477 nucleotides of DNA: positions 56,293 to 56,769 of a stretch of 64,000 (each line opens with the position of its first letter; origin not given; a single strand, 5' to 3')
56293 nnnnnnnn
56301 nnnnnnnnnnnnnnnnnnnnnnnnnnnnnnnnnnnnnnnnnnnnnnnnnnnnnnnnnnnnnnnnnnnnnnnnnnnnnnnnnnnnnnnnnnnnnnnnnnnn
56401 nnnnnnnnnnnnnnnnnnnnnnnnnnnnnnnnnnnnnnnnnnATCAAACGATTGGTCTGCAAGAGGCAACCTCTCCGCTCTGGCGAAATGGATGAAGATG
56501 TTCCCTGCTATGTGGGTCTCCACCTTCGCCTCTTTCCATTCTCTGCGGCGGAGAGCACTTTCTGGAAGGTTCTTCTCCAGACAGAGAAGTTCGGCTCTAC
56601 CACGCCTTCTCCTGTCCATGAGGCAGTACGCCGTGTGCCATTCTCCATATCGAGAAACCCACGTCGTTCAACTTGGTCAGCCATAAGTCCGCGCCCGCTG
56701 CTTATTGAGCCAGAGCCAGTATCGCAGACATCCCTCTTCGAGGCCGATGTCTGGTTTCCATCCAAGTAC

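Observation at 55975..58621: ~500-bp direct repeat flanking an epimerase gene, leaving a truncated methyltransferase copy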

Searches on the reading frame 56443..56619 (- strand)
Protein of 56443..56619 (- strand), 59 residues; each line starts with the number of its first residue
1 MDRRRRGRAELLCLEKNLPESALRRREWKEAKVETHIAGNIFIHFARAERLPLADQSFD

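Call 37: search_protein_families(library=pfam, proteins=[window:56443-56619:-], max_evalue=10)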
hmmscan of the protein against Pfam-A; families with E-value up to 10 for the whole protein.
seq(59 aa): 0 families

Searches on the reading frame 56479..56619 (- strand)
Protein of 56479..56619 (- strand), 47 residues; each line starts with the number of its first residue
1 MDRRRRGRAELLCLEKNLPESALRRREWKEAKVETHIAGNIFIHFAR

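Call 65: search_protein_representatives(protein=window:56479-56619:-)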
Query: 47 residues. Proteins with E-value up to 0.001 (for the whole library): 2; up to 1e-10: 1; up to 1e-30: 0. The best 2 are listed.
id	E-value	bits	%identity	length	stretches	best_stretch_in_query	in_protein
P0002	6.7e-23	93.8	100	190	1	1-47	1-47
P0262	1.7e-05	40.1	79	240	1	20-47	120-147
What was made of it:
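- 56479..56553 (-): Internal fragment of an OmpR-family response-regulator gene (the alpha5 end, the linker, and the start of the winged-helix domain). It is fused in frame to copy A. Call 65 (P0262, 79% over 28 aa, E 1.7e-5 against 1.84 billion proteins).
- Response-regulator fragment: 79% over 28 aa, E 1.7e-5 in an exhaustive search (call 65).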

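Call 67: find_encoding_contigs(protein=P0262, flank=8000, max_places=6)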
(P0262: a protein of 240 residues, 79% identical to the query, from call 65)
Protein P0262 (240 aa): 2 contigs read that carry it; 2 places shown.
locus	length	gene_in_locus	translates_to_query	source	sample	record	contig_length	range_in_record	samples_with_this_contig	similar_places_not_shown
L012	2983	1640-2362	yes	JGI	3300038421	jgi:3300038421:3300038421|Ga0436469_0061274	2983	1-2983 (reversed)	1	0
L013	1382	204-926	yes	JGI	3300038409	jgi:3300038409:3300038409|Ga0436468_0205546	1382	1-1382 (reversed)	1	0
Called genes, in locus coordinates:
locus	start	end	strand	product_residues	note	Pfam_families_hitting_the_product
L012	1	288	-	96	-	?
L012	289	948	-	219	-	PF01966:HD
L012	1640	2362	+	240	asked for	PF00072:Response_reg, PF00486:Trans_reg_C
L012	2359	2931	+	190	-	PF02357:NusG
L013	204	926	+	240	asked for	PF00072:Response_reg, PF00486:Trans_reg_C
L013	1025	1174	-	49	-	-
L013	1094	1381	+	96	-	?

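Call 68: search_protein_families(library=pfam, proteins=[P0262], max_evalue=0.001)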
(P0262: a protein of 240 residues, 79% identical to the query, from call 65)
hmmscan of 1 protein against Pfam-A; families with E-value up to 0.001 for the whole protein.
P0262 (240 aa): 2 families
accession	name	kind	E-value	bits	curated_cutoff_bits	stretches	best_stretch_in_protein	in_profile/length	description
PF00486.34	Trans_reg_C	-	4.2e-23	81.6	26.2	1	155-230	2-77/77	Transcriptional regulatory protein, C terminal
PF00072.30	Response_reg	-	6.8e-15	55.6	30.2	1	16-119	8-110/111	Response regulator receiver domain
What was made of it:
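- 56479..56553 (-): Call 68 (P0262 has Response_reg plus Trans_reg_C).
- Its source family is OmpR-type (call 68).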

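Call 70: list_cluster_members(proteins=[P0262, L012:2359-2931:+, L012:289-948:-])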
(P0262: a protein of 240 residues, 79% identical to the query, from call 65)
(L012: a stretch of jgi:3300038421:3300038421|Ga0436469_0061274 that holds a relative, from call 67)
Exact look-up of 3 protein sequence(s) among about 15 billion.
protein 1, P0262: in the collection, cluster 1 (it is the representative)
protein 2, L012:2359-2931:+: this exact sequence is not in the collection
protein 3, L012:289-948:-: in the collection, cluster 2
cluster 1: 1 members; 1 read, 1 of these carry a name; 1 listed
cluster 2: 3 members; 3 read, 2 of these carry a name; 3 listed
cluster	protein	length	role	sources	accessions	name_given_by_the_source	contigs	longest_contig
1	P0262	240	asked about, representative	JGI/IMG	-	DNA-binding response OmpR family regulator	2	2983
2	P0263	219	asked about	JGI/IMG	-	uncharacterized protein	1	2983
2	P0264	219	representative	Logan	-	-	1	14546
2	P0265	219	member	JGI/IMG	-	uncharacterized protein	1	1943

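Call 71: find_encoding_contigs(protein=P0264, flank=10000, max_places=4)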
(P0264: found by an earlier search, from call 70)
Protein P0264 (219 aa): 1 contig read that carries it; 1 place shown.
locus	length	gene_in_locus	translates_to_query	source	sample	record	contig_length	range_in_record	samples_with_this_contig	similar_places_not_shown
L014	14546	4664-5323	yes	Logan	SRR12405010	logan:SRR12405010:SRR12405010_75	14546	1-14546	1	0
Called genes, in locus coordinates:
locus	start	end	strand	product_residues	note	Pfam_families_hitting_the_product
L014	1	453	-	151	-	?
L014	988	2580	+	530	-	-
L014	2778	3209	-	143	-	PF00072:Response_reg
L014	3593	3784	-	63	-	PF00072:Response_reg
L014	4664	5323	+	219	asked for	PF01966:HD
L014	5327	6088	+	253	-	PF23023:Anti-Pycsar_Apyc1, PF00753:Lactamase_B, PF12706:Lactamase_B_2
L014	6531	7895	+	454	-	PF00291:PALP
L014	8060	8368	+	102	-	PF07238:PilZ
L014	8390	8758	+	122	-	PF01050:MannoseP_isomer (weak), PF02311:AraC_binding (weak), PF07883:Cupin_2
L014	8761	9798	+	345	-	PF08240:ADH_N, PF16912:Glu_dehyd_C, PF00107:ADH_zinc_N, PF13602:ADH_zinc_N_2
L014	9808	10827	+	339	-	PF08240:ADH_N, PF00107:ADH_zinc_N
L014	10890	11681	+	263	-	PF00106:adh_short, PF08659:KR (weak), PF23441:SDR, PF13561:adh_short_C2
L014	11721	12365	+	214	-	PF27257:HI_0787_N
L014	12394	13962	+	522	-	PF10131:PTPS_related (weak)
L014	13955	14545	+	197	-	?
